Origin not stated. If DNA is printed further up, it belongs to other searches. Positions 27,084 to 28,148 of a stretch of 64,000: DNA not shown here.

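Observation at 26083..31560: Divergent KaiC-centred gene cluster: two KaiC-family ATPases, an uncharacterised (Nmad3-like?) protein, a Zn-ribbon membrane protein and a pseudo-receiver/PAS histidine kinase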

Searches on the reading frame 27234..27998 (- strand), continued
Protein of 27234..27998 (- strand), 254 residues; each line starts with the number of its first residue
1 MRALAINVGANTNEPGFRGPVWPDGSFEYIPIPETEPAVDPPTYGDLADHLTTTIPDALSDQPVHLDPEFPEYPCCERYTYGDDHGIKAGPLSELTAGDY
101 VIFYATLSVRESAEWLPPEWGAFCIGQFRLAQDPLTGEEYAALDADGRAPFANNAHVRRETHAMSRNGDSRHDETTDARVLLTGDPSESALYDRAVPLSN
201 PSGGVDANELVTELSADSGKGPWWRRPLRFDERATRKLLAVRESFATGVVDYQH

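Call 44: search_protein_families(library=pfam, proteins=[L084:5182-5877:+, L084:6001-7293:+, L084:3056-4429:+, L084:1253-2977:+, L084:9269-9928:-, L084:10027-10623:-, L084:8058-9272:-, L084:7459-8058:-, L084:11035-11472:-, L085:5962-6654:+], max_evalue=0.001)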
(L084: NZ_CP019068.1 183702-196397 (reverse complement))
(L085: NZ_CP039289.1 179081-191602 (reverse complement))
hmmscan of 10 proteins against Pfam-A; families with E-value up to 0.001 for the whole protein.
L084:5182-5877:+ (231 aa): 10 families
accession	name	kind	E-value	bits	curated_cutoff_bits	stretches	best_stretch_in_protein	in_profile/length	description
PF00004.35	AAA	-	7.6e-39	133.6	21.2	1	34-161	1-130/131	ATPase family associated with various cellular activities (AAA)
PF17862.7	AAA_lid_3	-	2e-09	37.3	27.2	1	188-228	4-44/45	AAA+ lid domain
PF07728.20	AAA_5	-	2.9e-07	31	22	1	34-101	2-77/139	AAA domain (dynein-related subfamily)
PF05496.18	RuvB_N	-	7.6e-06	26.2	27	1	31-102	33-96/159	Holliday junction DNA helicase RuvB P-loop domain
PF13173.12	AAA_14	-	2.7e-05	24.6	27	1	34-152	5-113/129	AAA domain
PF13191.12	AAA_16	-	3.5e-05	24.8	32.6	0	21-135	14-138/167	AAA ATPase domain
PF13401.12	AAA_22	-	3.9e-05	24.4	27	1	10-122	23-105/130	AAA domain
PF06068.19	TIP49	-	0.00016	21.4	23.8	1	33-83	52-103/347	TIP49 P-loop domain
PF00910.28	RNA_helicase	-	0.00055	20.8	21.5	1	34-105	1-64/105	RNA helicase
PF13671.12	AAA_33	-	0.00083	20.1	27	0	34-141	2-81/143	AAA domain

L084:6001-7293:+ (430 aa): 1 family
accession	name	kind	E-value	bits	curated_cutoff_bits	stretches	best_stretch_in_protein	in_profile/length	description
PF18754.6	Nmad3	-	1.9e-35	123.1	27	1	2-224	1-244/247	Nucleotide modification associated domain 3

L084:3056-4429:+ (457 aa): 0 families

L084:1253-2977:+ (574 aa): 0 families

L084:9269-9928:- (219 aa): 0 families

L084:10027-10623:- (198 aa): 0 families

L084:8058-9272:- (404 aa): 3 families
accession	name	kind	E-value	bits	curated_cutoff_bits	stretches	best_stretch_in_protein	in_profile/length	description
PF05014.21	Nuc_deoxyrib_tr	-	9.3e-16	58.5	28.8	1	280-376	1-102/117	Nucleoside 2-deoxyribosyltransferase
PF00294.29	PfkB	-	4.5e-08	33.2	25.8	1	147-249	187-292/302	pfkB family carbohydrate kinase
PF15891.11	Nuc_deoxyri_tr2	-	0.00016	22.4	30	0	279-370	3-101/105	Nucleoside 2-deoxyribosyltransferase like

L084:7459-8058:- (199 aa): 1 family
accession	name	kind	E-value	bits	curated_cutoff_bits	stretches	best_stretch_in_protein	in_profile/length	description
PF06508.19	QueC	-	9.3e-24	84.5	22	1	4-193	2-208/210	Queuosine biosynthesis protein QueC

L084:11035-11472:- (145 aa): 0 families

L085:5962-6654:+ (230 aa): 1 family
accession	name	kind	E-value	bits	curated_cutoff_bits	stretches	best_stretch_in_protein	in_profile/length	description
PF18754.6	Nmad3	-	1.7e-23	84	27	1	14-187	1-194/247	Nucleotide modification associated domain 3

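Call 71: search_protein_representatives(alignment_id=A1)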
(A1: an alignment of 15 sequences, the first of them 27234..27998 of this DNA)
Query: 15 sequences, 241 profile positions. Proteins with E-value up to 0.001 (for the whole library): 653; up to 1e-10: 236; up to 1e-30: 34. The best 150 are listed.
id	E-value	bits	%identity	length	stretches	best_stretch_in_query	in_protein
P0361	1.3e-105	368.6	-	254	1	2-230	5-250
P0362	8.2e-91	320.2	-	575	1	2-229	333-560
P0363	1.6e-81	289.8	-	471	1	1-230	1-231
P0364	8.2e-81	287.4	-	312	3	2-118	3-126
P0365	9.4e-77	274.2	-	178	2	81-214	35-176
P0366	1.1e-76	273.9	-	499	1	1-231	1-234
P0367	1.6e-73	263.6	-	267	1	2-229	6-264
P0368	1.1e-72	260.9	-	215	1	1-179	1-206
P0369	1.2e-72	260.7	-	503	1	1-233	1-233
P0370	1.8e-69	250.3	-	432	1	1-236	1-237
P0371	2.4e-69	249.9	-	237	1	1-233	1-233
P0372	4.7e-68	245.7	-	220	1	1-227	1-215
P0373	2.0e-63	230.5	-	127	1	1-117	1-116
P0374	2.7e-61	223.5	-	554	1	5-232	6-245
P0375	2.5e-60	220.4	-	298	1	4-233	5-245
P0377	6.2e-54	199.4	-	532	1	2-231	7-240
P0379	7.7e-52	192.6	-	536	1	3-232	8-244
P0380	1.5e-48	181.8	-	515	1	2-230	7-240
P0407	1.0e-23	100.5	-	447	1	2-218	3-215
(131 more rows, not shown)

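Call 72: search_protein_families(library=pfam, proteins=[P0362, P0363, P0366, P0369, P0370, P0374, P0377, P0379, P0380, P0407], max_evalue=0.001)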
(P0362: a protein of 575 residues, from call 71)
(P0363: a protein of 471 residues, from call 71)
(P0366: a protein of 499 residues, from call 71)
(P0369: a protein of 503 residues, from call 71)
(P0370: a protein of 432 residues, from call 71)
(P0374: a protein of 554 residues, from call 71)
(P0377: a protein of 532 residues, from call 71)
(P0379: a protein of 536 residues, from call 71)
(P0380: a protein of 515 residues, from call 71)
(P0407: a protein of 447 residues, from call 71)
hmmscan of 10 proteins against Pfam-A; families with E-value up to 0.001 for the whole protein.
P0362 (575 aa): 1 family
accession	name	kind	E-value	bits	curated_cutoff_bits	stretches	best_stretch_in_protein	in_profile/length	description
PF18754.6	Nmad3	-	1.9e-40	139.5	27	1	333-554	1-243/247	Nucleotide modification associated domain 3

P0363 (471 aa): 2 families
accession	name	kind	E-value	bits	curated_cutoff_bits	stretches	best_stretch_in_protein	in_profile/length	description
PF18753.6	Nmad2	-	6e-52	176.5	26.1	1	256-436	2-189/200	Nucleotide modification associated domain 2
PF18754.6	Nmad3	-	7.9e-36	124.4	27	1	2-223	1-238/247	Nucleotide modification associated domain 3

P0366 (499 aa): 1 family
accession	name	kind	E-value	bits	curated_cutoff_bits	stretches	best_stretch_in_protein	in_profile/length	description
PF18754.6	Nmad3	-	9.5e-31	107.7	27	1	2-227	1-244/247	Nucleotide modification associated domain 3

P0369 (503 aa): 3 families
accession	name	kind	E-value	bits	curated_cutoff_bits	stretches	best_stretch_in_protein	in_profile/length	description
PF18754.6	Nmad3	-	4e-36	125.3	27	1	2-224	1-244/247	Nucleotide modification associated domain 3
PF18724.6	ADDT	-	6.6e-10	39.5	26.2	1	317-488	70-229/232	Amino acid:DNA transferase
PF18746.6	aGPT-Pplase3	-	2.7e-08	34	25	1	326-490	117-273/279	Alpha-glutamyl/putrescinyl thymine pyrophosphorylase clade 3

P0370 (432 aa): 1 family
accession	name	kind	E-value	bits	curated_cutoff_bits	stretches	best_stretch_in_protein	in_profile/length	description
PF18754.6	Nmad3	-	9.9e-33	114.2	27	1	2-221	1-240/247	Nucleotide modification associated domain 3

P0374 (554 aa): 3 families
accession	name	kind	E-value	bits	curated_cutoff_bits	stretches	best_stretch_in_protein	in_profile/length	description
PF18754.6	Nmad3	-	5.4e-38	131.5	27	1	6-223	4-226/247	Nucleotide modification associated domain 3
PF18746.6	aGPT-Pplase3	-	3e-09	37.1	25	1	392-530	139-269/279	Alpha-glutamyl/putrescinyl thymine pyrophosphorylase clade 3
PF18724.6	ADDT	-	2.4e-07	31.2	26.2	1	395-531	99-228/232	Amino acid:DNA transferase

P0377 (532 aa): 1 family
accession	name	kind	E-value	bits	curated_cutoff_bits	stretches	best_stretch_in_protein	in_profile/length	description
PF18754.6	Nmad3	-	1.4e-29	103.9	27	1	9-211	3-212/247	Nucleotide modification associated domain 3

P0379 (536 aa): 3 families
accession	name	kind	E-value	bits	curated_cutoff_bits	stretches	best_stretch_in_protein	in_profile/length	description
PF18754.6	Nmad3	-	5.6e-27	95.4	27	1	11-232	5-229/247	Nucleotide modification associated domain 3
PF18724.6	ADDT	-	6.9e-05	23.1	26.2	1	377-511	103-229/232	Amino acid:DNA transferase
PF18746.6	aGPT-Pplase3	-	7.3e-05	22.7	25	1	379-511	148-271/279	Alpha-glutamyl/putrescinyl thymine pyrophosphorylase clade 3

P0380 (515 aa): 2 families
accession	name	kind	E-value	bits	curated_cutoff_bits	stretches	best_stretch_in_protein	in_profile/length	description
PF18754.6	Nmad3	-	7e-28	98.3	27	1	7-198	1-198/247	Nucleotide modification associated domain 3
PF18724.6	ADDT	-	0.00011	22.5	26.2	1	412-511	140-228/232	Amino acid:DNA transferase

P0407 (447 aa): 2 families
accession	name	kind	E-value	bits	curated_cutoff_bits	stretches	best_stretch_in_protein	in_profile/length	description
PF18753.6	Nmad2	-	5.1e-27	95.1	26.1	1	232-427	4-196/200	Nucleotide modification associated domain 2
PF18754.6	Nmad3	-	2.2e-17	64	27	1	4-180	2-196/247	Nucleotide modification associated domain 3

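Call 74: find_related_loci(query=A1, collection=viral_contigs, flank=8000)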
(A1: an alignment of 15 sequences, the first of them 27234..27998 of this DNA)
Query A1 (254 aa) in viral_contigs; peptide patterns used: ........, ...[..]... (x = any residue, [..] = any of these).
24 stretches matched a pattern, but none encodes a relative of the query by tblastn (E <= 1e-3).

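Call 85: fold_search(model_id=the predicted structure, library=viral)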
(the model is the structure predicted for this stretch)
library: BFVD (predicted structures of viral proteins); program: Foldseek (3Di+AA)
matches with E <= 10: 55; with E <= 0.001: 0
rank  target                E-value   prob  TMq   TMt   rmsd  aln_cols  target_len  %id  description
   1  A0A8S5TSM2            2.3e-02  0.77  0.29  0.25  10.8       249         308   10  (P)ppGpp synthetase, RelA/SpoT family [Podoviridae sp. ctARy1]
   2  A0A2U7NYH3            1.9e-01  0.28  0.18  0.25  11.0       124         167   14  ASCH domain-containing protein [Hot spring virus BHS1]
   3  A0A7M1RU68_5          2.2e-01  0.28  0.20  0.05   6.7       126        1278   13  NTF2 domain-containing protein [uncultured phage cr272_1]
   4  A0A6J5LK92            4.4e-01  0.16  0.19  0.11  10.0       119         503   10  ASCH domain containing protein [uncultured Caudovirales phage]
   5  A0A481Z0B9            5.7e-01  0.28  0.28  0.21   7.5       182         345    5  Uncharacterized protein [Mimivirus LCMiAC01]
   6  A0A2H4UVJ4            7.8e-01  0.20  0.19  0.15   7.7       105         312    8  EVE domain-containing protein [Bodo saltans virus]
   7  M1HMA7                8.8e-01  0.06  0.18  0.19  10.4       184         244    8  (no name in the UniProt tables at hand)
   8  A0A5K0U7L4            1.1e+00  0.08  0.16  0.15  10.3       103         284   13  ASCH domain-containing protein [Yasminevirus sp. GU-2018]
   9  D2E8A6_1              1.3e+00  0.03  0.15  0.06  16.3       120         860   15  (no name in the UniProt tables at hand)
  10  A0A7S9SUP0            1.4e+00  0.09  0.24  0.35   8.9       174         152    6  Uncharacterized protein [Virus NIOZ-UU159]
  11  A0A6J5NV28            1.7e+00  0.12  0.09  0.41   7.6        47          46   21  Uncharacterized protein [uncultured Caudovirales phage]
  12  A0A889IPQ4            1.8e+00  0.02  0.14  0.19  14.6       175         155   12  (no name in the UniProt tables at hand)
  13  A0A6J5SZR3            2.2e+00  0.01  0.09  0.08  14.2       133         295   11  Uncharacterized protein [uncultured Caudovirales phage]
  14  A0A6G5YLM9            3.0e+00  0.04  0.14  0.26   9.3       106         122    8  (no name in the UniProt tables at hand)
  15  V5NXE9                3.0e+00  0.01  0.10  0.11  14.7       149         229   11  Uncharacterized protein [Chelonid alphaherpesvirus 5]
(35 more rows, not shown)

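Call 96: search_protein_families(library=pfam, proteins=[L001:7574-8014:+, L001:8506-9639:+], max_evalue=0.001)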
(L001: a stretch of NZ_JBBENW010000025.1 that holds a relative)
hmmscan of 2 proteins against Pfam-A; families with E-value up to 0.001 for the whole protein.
L001:7574-8014:+ (146 aa): 1 family
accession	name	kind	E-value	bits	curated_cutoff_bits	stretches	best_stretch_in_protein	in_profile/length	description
PF01814.28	Hemerythrin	-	4.9e-13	50.1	25.3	1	14-128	2-121/127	Hemerythrin HHE cation binding domain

L001:8506-9639:+ (377 aa): 4 families
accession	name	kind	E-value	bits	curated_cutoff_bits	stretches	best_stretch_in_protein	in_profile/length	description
PF00015.26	MCPsignal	-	4.6e-46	157.2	34.6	1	159-337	3-167/172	Methyl-accepting chemotaxis protein (MCP) signalling domain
PF06103.16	DUF948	-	7.4e-07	29.7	37.2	0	245-309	22-86/89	Bacterial protein of unknown function (DUF948)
PF04108.17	ATG17_like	-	1.2e-05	25.4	43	0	244-374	161-295/355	Autophagy protein ATG17-like domain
PF10046.14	BLOC1_2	-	0.00016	22.4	33.4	0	243-296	42-94/96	Biogenesis of lysosome-related organelles complex-1 subunit 2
